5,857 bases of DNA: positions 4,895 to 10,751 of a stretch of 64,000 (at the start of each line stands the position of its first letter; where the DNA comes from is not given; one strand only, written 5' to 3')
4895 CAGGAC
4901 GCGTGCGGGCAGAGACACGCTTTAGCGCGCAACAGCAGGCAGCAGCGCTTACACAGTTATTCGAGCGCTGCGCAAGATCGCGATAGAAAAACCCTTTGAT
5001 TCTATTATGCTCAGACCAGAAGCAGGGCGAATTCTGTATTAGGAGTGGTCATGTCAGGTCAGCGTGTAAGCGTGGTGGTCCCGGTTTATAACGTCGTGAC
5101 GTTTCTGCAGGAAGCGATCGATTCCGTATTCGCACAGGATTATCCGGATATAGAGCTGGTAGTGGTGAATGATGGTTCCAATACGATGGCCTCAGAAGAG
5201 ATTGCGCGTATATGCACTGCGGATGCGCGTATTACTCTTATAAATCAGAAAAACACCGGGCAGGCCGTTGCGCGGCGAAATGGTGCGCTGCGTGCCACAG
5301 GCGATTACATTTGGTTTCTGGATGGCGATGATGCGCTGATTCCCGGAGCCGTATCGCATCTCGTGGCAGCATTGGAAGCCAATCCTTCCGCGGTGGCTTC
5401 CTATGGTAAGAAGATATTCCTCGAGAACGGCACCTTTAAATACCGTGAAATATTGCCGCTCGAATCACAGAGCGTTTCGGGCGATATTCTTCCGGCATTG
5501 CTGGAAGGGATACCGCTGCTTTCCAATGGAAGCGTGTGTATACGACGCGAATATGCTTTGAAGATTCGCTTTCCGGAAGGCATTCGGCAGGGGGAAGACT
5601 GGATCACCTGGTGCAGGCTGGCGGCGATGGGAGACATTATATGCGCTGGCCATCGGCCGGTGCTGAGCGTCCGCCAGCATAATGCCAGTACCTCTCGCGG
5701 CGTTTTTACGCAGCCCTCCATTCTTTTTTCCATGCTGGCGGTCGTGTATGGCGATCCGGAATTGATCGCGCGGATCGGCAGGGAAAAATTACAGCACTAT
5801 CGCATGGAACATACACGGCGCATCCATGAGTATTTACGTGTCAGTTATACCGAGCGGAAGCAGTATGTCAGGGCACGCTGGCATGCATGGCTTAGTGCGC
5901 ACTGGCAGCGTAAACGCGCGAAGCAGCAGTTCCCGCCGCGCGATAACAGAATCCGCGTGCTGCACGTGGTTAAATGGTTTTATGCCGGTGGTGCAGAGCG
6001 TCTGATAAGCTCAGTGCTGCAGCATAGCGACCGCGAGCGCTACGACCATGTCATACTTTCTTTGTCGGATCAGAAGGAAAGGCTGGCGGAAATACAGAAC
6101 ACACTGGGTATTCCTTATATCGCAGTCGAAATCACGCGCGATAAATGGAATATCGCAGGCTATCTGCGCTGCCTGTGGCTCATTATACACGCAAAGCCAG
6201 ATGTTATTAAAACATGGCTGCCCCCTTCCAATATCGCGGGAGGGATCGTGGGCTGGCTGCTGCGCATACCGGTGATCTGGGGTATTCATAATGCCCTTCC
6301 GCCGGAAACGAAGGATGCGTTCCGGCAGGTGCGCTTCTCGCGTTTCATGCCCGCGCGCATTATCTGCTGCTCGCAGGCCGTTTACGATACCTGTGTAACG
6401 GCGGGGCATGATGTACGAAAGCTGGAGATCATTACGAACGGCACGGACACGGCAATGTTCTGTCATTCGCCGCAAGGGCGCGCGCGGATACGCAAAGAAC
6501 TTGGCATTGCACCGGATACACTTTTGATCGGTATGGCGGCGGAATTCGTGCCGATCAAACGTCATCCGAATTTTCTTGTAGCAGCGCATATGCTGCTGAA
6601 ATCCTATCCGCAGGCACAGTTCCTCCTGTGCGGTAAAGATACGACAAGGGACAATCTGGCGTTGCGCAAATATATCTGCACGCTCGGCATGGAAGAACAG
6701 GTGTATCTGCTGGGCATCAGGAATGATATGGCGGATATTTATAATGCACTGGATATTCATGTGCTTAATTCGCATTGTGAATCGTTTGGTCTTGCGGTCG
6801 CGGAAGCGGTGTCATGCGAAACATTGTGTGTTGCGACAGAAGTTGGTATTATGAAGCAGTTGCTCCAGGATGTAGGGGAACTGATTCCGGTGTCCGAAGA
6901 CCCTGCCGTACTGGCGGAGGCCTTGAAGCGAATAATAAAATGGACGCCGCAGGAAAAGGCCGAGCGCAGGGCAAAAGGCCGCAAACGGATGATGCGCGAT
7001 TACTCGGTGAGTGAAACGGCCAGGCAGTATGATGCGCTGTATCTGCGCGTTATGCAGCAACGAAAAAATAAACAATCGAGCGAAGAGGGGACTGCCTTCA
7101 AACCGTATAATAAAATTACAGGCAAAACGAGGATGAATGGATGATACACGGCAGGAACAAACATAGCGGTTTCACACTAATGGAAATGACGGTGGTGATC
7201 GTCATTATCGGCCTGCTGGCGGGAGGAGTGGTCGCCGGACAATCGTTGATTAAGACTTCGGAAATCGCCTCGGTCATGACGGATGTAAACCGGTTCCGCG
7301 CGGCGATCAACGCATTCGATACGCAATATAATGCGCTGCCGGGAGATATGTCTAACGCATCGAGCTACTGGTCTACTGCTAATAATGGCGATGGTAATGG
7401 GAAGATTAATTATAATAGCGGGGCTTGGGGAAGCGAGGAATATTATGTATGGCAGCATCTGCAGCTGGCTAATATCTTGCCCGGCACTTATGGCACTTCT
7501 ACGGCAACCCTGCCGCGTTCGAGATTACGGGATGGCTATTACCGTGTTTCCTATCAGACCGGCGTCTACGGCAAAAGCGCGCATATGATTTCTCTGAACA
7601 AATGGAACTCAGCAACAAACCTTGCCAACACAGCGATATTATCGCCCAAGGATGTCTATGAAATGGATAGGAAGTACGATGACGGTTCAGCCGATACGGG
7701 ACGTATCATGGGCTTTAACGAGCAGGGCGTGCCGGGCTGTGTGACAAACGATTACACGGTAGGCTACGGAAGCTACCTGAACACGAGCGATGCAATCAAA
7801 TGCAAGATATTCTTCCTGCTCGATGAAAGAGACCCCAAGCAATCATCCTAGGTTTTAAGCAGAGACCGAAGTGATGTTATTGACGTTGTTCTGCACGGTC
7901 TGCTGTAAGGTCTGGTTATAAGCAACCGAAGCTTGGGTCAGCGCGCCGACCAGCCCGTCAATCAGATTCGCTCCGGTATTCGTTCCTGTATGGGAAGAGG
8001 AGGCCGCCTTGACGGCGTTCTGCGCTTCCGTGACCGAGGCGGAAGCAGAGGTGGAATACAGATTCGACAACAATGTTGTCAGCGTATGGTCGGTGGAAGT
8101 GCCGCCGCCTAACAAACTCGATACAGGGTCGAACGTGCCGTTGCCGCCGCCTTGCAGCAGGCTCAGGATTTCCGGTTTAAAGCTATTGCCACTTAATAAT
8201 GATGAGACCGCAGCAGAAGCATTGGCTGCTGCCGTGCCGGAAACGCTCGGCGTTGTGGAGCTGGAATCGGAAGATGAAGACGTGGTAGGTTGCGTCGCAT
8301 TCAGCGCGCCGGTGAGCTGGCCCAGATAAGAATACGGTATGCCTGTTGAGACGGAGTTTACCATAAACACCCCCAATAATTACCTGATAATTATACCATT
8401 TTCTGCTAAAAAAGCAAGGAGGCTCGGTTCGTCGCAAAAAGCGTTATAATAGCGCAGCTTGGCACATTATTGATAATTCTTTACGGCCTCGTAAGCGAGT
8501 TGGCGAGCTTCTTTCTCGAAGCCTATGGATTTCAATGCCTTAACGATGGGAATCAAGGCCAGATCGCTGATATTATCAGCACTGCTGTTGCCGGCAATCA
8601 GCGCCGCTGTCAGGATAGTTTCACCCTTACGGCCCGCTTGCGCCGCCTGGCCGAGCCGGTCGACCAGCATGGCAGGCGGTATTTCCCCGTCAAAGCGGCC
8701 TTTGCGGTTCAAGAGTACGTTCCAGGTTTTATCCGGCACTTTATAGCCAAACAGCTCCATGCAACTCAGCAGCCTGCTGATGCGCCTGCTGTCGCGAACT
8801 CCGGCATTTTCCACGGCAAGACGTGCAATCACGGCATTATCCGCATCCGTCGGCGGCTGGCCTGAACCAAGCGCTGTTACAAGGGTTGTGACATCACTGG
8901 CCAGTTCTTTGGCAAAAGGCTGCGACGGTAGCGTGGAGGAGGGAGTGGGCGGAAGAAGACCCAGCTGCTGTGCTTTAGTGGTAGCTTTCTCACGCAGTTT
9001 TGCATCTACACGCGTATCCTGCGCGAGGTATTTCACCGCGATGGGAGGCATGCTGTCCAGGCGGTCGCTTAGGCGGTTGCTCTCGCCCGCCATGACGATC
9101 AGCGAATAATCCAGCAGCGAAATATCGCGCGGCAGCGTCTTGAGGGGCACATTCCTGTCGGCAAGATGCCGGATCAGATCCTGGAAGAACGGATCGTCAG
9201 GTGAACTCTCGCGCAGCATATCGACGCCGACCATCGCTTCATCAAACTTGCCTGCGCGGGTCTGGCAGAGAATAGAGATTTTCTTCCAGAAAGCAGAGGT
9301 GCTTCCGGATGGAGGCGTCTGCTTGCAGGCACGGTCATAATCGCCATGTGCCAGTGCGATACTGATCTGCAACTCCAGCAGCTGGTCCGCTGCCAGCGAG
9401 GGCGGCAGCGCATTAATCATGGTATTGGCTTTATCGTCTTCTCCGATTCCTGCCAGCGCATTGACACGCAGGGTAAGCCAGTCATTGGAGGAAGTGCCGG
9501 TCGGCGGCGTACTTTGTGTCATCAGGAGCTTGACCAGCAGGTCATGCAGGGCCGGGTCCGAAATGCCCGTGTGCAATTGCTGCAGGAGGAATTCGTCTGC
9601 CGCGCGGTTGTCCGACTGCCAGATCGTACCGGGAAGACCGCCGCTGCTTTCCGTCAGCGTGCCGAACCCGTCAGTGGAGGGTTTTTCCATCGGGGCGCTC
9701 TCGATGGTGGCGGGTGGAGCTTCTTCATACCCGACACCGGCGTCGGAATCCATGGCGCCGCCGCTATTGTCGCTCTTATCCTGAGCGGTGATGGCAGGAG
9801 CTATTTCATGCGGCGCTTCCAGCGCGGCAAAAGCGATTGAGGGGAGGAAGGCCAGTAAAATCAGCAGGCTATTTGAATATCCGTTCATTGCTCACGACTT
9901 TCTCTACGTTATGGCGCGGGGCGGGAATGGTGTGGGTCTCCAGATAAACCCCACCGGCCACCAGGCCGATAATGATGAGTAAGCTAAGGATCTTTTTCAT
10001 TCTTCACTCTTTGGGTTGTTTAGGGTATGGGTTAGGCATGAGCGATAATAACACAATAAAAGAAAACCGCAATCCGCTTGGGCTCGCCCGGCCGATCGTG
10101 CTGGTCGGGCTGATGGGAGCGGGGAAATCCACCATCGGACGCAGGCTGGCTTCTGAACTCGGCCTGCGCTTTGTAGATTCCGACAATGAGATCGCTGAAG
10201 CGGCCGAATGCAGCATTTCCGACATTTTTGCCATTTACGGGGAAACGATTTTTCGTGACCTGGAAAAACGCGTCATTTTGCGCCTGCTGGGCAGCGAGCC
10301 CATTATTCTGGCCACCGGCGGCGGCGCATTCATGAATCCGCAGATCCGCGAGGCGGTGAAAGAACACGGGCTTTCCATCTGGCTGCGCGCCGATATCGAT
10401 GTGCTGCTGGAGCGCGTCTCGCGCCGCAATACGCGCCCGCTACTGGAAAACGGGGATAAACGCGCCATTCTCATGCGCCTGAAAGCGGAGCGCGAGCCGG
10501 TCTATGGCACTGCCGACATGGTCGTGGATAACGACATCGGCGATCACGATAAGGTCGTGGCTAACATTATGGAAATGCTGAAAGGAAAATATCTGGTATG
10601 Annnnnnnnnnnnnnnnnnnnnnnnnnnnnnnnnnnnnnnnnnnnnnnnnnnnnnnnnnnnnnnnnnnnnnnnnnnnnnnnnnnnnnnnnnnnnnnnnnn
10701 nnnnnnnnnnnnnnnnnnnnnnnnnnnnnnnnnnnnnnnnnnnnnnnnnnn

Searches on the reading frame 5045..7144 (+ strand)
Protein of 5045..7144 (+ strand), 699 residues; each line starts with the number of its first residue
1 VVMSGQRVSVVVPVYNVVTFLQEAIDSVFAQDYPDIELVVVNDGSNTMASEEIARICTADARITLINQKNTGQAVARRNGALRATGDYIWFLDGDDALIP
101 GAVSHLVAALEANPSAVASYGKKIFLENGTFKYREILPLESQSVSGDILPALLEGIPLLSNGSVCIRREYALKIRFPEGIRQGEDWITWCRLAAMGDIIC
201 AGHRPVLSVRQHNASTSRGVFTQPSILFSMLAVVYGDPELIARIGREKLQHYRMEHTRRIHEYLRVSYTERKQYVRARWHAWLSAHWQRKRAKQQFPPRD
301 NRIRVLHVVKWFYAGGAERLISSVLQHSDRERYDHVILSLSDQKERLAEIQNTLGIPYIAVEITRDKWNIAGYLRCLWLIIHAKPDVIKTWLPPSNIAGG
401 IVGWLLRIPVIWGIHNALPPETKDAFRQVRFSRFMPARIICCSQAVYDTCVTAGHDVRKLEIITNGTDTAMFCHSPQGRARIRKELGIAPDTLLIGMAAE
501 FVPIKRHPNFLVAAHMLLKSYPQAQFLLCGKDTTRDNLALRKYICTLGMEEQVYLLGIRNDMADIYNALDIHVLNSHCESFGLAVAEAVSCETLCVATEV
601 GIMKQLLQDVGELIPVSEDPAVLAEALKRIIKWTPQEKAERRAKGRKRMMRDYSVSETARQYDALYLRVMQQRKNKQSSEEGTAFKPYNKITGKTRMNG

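Call 16: search_protein_families(library=pfam, proteins=[window:5045-7144:+], max_evalue=0.00001)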
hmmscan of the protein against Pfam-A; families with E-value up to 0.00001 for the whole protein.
window:5045-7144:+ (699 aa): 7 families
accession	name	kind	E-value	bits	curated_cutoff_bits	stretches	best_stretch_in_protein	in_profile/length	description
PF00535.33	Glycos_transf_2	-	9.4e-30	104.2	23.3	1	9-137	1-130/168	Glycosyl transferase family 2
PF00534.26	Glycos_transf_1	-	4.2e-21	75.7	26.4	1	480-642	3-165/172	Glycosyl transferases group 1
PF13692.12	Glyco_trans_1_4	-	1e-19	71.6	27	1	495-631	4-140/142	Glycosyl transferases group 1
PF13439.12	Glyco_transf_4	-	3.1e-15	57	28.5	1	315-470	2-169/170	Glycosyltransferase Family 4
PF13641.12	Glyco_tranf_2_3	-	5.6e-14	53.2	27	1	7-197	2-199/230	Glycosyltransferase like family 2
PF10111.15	Glyco_tranf_2_2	-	4e-11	43.4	27.3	1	9-116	1-117/276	Glycosyltransferase like family 2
PF13579.12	Glyco_trans_4_4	-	2.6e-06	28.3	29.7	0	315-466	1-158/158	Glycosyl transferase 4-like domain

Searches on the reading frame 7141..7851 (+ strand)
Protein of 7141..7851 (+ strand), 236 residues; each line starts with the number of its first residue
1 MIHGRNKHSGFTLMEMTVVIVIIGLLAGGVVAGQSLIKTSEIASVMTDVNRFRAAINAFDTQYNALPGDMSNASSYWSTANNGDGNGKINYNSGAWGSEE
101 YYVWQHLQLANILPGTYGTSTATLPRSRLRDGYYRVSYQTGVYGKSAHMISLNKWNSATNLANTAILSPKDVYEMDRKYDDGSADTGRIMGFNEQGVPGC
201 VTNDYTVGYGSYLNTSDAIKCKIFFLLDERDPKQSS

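Call 16: search_protein_families(library=pfam, proteins=[window:7141-7851:+], max_evalue=0.00001)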
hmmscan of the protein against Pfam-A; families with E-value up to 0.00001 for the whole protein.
window:7141-7851:+ (236 aa): 1 family
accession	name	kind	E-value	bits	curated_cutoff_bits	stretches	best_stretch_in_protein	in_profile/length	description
PF07963.17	N_methyl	-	1.4e-07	31.2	21.2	1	5-30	1-26/27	Prokaryotic N-terminal methylation motif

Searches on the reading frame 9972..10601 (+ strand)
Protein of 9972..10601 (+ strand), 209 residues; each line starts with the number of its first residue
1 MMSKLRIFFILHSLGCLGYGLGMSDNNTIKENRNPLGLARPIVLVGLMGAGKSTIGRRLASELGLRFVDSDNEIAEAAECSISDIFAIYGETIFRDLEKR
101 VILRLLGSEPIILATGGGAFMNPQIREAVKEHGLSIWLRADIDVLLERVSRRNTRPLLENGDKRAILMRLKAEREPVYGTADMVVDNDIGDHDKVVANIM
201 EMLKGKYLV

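Call 16: search_protein_families(library=pfam, proteins=[window:9972-10601:+], max_evalue=0.00001)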
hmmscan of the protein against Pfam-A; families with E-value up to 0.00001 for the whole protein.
window:9972-10601:+ (209 aa): 4 families
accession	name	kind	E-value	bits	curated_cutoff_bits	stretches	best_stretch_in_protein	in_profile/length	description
PF01202.28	SKI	-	8.2e-47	159.7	22.1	1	48-203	1-158/159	Shikimate kinase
PF13238.12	AAA_18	-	6.5e-11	43.2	29.4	1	42-156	1-115/128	AAA domain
PF13189.12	Cytidylate_kin2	-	9.5e-08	32.9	28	0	46-85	6-47/176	Cytidylate kinase-like family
PF13671.12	AAA_33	-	2e-06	28.6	27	1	42-155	2-121/143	AAA domain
